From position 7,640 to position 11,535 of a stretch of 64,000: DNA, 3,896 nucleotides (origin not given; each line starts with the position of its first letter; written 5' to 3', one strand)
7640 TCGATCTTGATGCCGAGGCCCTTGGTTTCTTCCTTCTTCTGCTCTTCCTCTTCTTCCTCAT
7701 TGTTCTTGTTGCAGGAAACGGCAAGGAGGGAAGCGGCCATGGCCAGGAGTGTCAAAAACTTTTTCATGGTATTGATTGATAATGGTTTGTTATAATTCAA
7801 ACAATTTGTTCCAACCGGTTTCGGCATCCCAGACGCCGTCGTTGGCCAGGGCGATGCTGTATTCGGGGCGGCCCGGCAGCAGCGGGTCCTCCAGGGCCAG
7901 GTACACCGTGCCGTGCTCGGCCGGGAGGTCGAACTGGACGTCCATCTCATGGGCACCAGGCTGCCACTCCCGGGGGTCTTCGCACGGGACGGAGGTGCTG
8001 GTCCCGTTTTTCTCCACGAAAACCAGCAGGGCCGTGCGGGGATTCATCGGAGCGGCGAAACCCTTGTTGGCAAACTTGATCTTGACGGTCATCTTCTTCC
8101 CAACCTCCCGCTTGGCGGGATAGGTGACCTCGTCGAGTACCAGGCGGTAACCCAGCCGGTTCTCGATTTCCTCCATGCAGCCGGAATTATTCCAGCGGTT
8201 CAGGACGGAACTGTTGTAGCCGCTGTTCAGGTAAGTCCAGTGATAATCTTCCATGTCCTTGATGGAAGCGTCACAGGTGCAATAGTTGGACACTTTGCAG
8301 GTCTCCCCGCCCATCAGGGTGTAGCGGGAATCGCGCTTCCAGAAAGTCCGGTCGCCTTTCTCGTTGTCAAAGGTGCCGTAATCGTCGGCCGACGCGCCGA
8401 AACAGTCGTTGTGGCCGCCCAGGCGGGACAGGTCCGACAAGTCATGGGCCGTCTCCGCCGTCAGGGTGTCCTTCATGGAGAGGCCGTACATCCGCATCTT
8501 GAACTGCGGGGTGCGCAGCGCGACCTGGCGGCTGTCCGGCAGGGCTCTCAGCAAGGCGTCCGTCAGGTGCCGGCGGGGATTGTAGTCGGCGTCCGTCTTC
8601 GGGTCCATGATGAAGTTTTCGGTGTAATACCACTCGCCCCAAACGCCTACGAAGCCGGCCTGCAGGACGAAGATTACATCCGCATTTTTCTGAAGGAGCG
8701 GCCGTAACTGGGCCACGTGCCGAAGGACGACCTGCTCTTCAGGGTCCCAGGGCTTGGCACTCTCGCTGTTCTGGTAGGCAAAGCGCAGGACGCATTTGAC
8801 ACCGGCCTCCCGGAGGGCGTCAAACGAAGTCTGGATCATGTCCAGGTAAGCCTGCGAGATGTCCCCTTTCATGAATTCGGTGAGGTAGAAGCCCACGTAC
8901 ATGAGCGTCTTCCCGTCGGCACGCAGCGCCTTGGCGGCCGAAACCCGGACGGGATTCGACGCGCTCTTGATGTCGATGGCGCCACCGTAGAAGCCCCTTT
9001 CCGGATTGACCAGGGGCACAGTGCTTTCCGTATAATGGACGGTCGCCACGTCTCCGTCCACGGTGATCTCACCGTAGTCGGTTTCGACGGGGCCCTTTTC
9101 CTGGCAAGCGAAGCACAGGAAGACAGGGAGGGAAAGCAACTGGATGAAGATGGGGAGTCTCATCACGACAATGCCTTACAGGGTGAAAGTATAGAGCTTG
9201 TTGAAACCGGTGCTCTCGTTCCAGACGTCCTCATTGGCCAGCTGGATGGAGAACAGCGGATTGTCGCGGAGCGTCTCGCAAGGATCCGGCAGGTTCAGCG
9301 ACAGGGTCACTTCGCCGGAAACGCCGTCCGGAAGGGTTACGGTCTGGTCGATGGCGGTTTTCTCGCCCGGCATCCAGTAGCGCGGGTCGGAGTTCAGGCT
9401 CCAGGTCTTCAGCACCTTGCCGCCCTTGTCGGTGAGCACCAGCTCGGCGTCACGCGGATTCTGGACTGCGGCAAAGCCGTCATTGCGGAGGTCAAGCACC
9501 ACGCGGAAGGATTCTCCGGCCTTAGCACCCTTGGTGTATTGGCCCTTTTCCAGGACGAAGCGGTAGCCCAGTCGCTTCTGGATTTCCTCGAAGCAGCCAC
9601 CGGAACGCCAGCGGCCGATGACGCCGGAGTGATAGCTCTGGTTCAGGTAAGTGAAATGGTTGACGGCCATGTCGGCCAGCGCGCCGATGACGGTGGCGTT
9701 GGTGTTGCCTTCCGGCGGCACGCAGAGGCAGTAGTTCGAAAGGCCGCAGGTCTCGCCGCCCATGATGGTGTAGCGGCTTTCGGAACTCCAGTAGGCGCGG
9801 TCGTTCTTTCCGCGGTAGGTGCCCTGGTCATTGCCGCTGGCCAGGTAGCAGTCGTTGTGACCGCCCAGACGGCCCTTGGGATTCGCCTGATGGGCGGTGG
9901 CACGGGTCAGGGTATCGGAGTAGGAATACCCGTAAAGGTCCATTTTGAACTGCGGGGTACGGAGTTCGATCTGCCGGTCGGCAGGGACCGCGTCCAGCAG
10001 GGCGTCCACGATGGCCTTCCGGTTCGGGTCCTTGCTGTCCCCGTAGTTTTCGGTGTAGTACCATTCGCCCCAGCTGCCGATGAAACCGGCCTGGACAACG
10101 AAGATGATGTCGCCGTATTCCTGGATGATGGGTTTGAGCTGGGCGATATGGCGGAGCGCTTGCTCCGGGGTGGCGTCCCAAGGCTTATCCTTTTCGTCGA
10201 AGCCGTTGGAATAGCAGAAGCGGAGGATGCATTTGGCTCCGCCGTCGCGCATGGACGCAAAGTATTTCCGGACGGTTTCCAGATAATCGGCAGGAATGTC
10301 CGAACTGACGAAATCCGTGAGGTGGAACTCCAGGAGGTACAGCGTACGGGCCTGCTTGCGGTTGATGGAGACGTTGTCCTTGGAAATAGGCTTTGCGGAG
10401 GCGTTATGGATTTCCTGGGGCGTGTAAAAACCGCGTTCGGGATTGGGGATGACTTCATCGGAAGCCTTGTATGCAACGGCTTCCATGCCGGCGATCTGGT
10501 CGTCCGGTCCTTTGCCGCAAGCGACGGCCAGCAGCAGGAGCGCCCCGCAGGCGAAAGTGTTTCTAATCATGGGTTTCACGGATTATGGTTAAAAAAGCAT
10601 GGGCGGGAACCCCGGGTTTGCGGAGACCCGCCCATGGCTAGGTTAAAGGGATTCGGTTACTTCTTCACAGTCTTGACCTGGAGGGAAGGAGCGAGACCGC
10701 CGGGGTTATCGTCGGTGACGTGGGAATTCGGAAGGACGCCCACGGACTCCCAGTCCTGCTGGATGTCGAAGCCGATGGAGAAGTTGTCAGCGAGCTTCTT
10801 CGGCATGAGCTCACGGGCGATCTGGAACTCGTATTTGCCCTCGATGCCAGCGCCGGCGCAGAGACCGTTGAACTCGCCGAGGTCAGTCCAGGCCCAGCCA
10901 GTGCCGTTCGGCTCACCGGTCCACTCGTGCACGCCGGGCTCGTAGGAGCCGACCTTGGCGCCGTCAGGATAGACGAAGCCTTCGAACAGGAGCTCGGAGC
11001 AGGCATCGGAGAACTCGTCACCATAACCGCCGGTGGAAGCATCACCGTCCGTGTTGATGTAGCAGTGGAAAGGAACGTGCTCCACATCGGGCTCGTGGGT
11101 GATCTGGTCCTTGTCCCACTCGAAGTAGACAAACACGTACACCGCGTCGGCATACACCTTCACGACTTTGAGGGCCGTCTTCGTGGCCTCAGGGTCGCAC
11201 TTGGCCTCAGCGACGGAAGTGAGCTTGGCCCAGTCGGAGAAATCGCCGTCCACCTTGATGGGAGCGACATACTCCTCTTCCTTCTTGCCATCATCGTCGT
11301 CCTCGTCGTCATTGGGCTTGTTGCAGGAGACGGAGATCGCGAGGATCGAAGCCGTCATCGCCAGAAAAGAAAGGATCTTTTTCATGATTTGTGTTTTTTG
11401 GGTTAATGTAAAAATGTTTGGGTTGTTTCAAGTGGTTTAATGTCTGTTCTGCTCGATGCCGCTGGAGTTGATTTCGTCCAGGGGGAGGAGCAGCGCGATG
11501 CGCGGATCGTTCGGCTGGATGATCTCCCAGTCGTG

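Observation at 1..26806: ~27-kb AgaR-controlled PUL for an unidentified galactosamine/GalNAc- and phosphate-bearing glycan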

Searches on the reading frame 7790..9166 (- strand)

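Call 4: search_protein_families(library=pfam, proteins=[window:7790-9166:-], max_evalue=0.01)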
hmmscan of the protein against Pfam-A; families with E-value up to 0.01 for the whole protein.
window:7790-9166:- (458 aa): 2 families
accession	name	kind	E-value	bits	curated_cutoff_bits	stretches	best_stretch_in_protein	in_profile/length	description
PF16116.10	DUF4832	-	1.9e-53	181.9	29.2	1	248-442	1-216/216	Domain of unknown function (DUF4832)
PF16173.10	DUF4874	-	4.1e-43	147.2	30.1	1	54-221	1-158/159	Domain of unknown function (DUF4874)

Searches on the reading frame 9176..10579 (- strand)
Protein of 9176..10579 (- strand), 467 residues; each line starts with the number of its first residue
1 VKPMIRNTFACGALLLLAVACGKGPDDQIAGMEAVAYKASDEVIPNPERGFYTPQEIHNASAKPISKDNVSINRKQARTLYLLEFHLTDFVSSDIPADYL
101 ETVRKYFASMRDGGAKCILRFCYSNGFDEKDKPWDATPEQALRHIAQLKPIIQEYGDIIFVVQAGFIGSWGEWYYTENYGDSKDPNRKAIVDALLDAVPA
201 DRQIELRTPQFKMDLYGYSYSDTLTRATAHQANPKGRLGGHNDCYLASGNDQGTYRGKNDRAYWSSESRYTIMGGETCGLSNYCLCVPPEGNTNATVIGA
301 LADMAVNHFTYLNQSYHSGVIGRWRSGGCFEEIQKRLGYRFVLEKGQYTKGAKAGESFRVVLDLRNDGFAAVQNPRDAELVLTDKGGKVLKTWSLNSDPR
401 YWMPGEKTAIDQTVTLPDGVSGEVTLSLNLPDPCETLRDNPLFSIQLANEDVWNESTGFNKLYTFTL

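Call 4: search_protein_families(library=pfam, proteins=[window:9176-10579:-], max_evalue=0.01)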
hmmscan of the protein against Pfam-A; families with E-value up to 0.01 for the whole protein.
window:9176-10579:- (467 aa): 2 families
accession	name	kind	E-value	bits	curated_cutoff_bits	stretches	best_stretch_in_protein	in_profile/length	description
PF16116.10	DUF4832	-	2.6e-56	191.2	29.2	1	237-449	1-216/216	Domain of unknown function (DUF4832)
PF16173.10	DUF4874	-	5.2e-43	146.9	30.1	1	46-210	1-158/159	Domain of unknown function (DUF4874)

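Call 13: search_solved_structures(query=window:9176-10579:-, max_evalue=1)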
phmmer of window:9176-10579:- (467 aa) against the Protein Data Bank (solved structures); distinct sequences matched with E-value up to 1: 1.
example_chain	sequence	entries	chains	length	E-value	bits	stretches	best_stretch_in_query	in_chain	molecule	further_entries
1p8a_A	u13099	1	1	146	0.97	11.4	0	48-156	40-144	protein tyrosine phosphatase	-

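Call 18: find_homologous_proteins(query=window:9176-10579:-)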
Query window:9176-10579:- (467 aa): 3401 proteins with E <= 0.001 among 8000 candidates; the best 120 are listed.
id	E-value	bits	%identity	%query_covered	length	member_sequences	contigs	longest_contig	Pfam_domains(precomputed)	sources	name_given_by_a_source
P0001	0.0e+0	1021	91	100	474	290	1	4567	PF16116.11,PF16173.11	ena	-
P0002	1.7e-282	955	88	100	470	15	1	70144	PF16116.11,PF16173.11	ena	-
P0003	3.0e-274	928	84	100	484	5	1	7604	PF16116.11,PF16173.11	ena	-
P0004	4.8e-274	928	82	100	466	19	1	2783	PF16116.11,PF16173.11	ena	-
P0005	1.8e-272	922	86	100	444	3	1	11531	PF16116.11,PF16173.11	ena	-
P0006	7.7e-265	897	83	100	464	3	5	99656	PF16116.11,PF16173.11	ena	-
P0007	2.0e-264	896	80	100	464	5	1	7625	PF16116.11,PF16173.11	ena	-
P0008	1.8e-262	889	81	100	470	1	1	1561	PF16116.11,PF16173.11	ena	-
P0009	3.6e-262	888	82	99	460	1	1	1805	PF16116.11,PF16173.11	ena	-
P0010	8.4e-262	887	81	100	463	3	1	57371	PF16116.11,PF16173.11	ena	-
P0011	4.6e-261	885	81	99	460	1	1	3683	PF16116.11,PF16173.11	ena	-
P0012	8.5e-261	884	81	99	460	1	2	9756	PF16116.11,PF16173.11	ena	-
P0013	8.7e-261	884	81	99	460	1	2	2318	PF16116.11,PF16173.11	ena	-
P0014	3.3e-260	882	81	99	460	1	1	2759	PF16116.11,PF16173.11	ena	-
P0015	4.5e-260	881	81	99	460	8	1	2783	PF16116.11,PF16173.11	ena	-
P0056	2.9e-209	714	67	96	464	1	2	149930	PF16116.11,PF16173.11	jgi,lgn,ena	-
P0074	5.6e-204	697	68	93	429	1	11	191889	PF16116.11,PF16173.11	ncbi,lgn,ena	-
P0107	8.8e-199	679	63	100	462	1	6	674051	PF16116.11,PF16173.11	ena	-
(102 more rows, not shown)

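Call 26: find_encoding_contigs(protein=P0074, flank=10000, max_places=2)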
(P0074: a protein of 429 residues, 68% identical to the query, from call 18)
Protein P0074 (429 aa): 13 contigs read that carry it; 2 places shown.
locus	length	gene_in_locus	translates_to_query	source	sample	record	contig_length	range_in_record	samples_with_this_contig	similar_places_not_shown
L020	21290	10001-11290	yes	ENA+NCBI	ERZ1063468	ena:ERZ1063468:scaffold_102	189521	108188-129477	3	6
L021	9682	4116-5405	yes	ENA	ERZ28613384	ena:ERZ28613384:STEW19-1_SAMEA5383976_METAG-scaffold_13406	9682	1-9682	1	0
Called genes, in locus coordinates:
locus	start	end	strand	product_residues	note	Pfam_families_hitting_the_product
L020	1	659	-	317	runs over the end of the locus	PF00294:PfkB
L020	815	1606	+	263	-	PF08220:HTH_DeoR, PF08279:HTH_11, PF00455:DeoRC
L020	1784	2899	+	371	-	PF01380:SIS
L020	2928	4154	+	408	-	PF08013:GatZ_KbaZ-like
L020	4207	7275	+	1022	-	PF13715:CarbopepD_reg_2, PF07715:Plug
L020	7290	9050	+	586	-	PF14322:SusD-like_3, PF07980:SusD_RagB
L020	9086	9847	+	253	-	-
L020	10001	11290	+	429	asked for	PF16173:DUF4874, PF16116:DUF4832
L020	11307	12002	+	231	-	-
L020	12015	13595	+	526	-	PF06977:SdiA-regulated (weak)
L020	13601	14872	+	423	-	-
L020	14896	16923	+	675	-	-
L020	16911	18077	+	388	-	PF00245:Alk_phosphatase, PF01676:Metalloenzyme (weak)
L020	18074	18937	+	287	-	PF00892:EamA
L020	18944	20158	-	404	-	PF00180:Iso_dh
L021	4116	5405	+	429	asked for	PF16173:DUF4874, PF16116:DUF4832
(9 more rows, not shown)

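Call 27: find_encoding_contigs(protein=P0107, flank=10000, max_places=1)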
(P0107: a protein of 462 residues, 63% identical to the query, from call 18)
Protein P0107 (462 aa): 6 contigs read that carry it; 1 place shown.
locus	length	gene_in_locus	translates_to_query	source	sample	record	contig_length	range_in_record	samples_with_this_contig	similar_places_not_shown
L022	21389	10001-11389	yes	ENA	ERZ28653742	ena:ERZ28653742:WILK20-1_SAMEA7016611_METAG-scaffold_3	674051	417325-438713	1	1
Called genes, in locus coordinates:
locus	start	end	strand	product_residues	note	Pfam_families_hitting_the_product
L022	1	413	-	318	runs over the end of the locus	PF00294:PfkB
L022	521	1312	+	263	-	PF08220:HTH_DeoR, PF08279:HTH_11, PF00455:DeoRC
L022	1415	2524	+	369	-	PF01380:SIS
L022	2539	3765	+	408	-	PF08013:GatZ_KbaZ-like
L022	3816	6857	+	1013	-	PF13715:CarbopepD_reg_2, PF07715:Plug, PF00593:TonB_dep_Rec_b-barrel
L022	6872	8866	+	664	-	PF14322:SusD-like_3, PF07980:SusD_RagB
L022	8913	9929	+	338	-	PF02368:Big_2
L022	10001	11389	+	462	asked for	PF16173:DUF4874, PF16116:DUF4832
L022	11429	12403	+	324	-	PF02368:Big_2 (weak)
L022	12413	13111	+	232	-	-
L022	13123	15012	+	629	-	PF02368:Big_2 (weak), PF06977:SdiA-regulated (faint)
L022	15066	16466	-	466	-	PF02368:Big_2 (weak), PF13350:Y_phosphatase3, PF22785:Tc-R-P (faint)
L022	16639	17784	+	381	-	PF00245:Alk_phosphatase, PF01676:Metalloenzyme (faint)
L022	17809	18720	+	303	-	PF00892:EamA, PF05653:Mg_trans_NIPA (faint), PF00892:EamA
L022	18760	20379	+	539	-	PF07944:Beta-AFase-like_GH127_cat (faint)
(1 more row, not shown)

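Call 28: find_encoding_contigs(protein=P0056, flank=10000, max_places=1)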
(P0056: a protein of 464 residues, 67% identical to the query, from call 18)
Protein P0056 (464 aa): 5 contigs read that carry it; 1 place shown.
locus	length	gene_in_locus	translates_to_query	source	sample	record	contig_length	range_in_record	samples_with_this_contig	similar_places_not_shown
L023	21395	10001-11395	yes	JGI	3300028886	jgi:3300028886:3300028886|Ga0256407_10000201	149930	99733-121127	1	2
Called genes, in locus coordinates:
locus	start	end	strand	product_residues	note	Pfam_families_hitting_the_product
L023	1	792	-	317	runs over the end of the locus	PF00294:PfkB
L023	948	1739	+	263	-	PF08220:HTH_DeoR, PF08279:HTH_11, PF00455:DeoRC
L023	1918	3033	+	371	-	PF01380:SIS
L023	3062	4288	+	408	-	PF08013:GatZ_KbaZ-like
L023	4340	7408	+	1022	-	PF13715:CarbopepD_reg_2, PF07715:Plug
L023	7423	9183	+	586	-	PF14322:SusD-like_3, PF07980:SusD_RagB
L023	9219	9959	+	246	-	-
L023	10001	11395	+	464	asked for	PF16173:DUF4874, PF16116:DUF4832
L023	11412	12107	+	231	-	-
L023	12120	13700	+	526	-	PF06977:SdiA-regulated (weak)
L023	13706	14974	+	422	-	-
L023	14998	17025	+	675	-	-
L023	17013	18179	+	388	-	PF00245:Alk_phosphatase, PF01676:Metalloenzyme (weak)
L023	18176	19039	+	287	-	PF00892:EamA, PF05653:Mg_trans_NIPA (weak), PF00892:EamA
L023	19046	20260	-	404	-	PF00180:Iso_dh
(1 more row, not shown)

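Call 108: search_protein_representatives(protein=window:9176-10570:-)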
Query: 464 residues. Proteins with E-value up to 0.001 (for the whole library): 4247; up to 1e-10: 3108; up to 1e-30: 1559. The best 150 are listed.
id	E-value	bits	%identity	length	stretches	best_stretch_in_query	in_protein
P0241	4.7e-164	563.2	37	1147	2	31-460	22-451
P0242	2.7e-160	550.7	40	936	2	27-461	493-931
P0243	1.1e-146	505.8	51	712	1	22-464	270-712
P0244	1.6e-135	469.1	50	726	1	31-464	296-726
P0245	1.4e-134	466.0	71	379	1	1-278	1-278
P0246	7.1e-128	443.9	35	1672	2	22-460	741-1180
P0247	8.7e-128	443.6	50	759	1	24-463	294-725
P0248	1.9e-123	429.3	49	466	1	8-463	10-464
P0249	2.2e-123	429.0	37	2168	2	38-460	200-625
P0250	9.0e-123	427.0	37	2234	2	30-460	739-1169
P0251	9.0e-122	423.7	47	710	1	30-464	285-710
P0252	2.7e-117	408.9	35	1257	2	34-459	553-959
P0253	1.1e-116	406.9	50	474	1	41-462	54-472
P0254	3.6e-115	401.9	48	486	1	33-461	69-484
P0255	5.8e-112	391.4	45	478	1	8-463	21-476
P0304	2.3e-87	310.3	43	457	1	38-459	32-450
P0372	5.1e-78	279.5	40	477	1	29-459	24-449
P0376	1.0e-77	278.4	41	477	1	29-459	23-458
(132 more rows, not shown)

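Call 109: find_encoding_contigs(protein=P0372, flank=8000, max_places=1)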
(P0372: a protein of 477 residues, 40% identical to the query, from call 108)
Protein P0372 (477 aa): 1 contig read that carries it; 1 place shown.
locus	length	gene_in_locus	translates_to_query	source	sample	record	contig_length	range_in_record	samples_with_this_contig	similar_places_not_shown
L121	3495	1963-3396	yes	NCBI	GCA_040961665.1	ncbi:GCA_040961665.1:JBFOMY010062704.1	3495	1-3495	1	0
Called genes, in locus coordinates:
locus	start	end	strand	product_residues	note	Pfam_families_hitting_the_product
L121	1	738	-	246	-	?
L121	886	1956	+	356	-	PF04909:Amidohydro_2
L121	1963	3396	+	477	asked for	PF16173:DUF4874, PF16116:DUF4832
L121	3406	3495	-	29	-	?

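Call 110: find_encoding_contigs(protein=P0376, flank=8000, max_places=1)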
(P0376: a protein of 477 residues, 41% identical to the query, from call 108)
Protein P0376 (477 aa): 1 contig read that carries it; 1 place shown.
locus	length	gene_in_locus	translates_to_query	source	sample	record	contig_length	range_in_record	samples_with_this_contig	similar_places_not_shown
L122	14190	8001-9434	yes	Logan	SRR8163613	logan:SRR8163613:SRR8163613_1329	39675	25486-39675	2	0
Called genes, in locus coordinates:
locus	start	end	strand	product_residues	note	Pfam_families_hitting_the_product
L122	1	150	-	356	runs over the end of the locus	PF10509:GalKase_gal_bdg, PF00288:GHMP_kinases_N, PF08544:GHMP_kinases_C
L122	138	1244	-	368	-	PF01408:GFO_IDH_MocA, PF22725:GFO_IDH_MocA_C3, PF02894:GFO_IDH_MocA_C (weak)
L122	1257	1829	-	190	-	PF07963:N_methyl (weak)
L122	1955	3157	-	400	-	PF12802:MarR_2 (weak), PF00480:ROK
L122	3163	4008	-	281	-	PF00528:BPD_transp_1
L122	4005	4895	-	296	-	PF00528:BPD_transp_1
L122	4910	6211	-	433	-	PF01547:SBP_bac_1, PF13416:SBP_bac_8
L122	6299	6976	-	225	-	PF00583:Acetyltransf_1 (faint), PF13673:Acetyltransf_10 (weak), PF13508:Acetyltransf_7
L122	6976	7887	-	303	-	PF01073:3Beta_HSD, PF01370:Epimerase, PF02719:Polysacc_synt_2, PF04321:RmlD_sub_bind, PF05368:NmrA (weak), PF13460:NAD_binding_10, PF16363:GDP_Man_Dehyd, PF07993:NAD_binding_4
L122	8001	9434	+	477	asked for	PF16173:DUF4874, PF16116:DUF4832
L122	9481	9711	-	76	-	-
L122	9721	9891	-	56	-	PF07927:HicA_toxin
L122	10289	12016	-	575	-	-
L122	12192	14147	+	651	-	PF21545:T7SS_EccA1_N (faint)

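Call 111: find_encoding_contigs(protein=P0304, flank=8000, max_places=1)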
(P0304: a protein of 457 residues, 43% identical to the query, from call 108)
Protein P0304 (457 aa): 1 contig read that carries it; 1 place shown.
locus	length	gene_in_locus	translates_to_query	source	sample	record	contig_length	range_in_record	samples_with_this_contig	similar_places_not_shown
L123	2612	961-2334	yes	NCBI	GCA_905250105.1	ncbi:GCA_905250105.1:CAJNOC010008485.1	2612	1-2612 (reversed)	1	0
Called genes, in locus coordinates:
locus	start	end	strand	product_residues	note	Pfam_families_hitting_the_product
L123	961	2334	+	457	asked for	PF16173:DUF4874, PF16116:DUF4832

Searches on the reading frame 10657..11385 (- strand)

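Call 4: search_protein_families(library=pfam, proteins=[window:10657-11385:-], max_evalue=0.01)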
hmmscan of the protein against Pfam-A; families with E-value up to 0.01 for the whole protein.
window:10657-11385:- (242 aa): 0 families

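Call 61: search_protein_families(library=pfam, proteins=[window:10657-11385:-], max_evalue=1)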
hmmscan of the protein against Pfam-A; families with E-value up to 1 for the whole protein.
window:10657-11385:- (242 aa): 1 family
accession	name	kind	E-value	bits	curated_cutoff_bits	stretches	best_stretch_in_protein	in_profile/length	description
PF24694.1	LNS2_PITM1-3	-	0.14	12.6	27.7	1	45-88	5-43/124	PITM 1-3, LNS2 domain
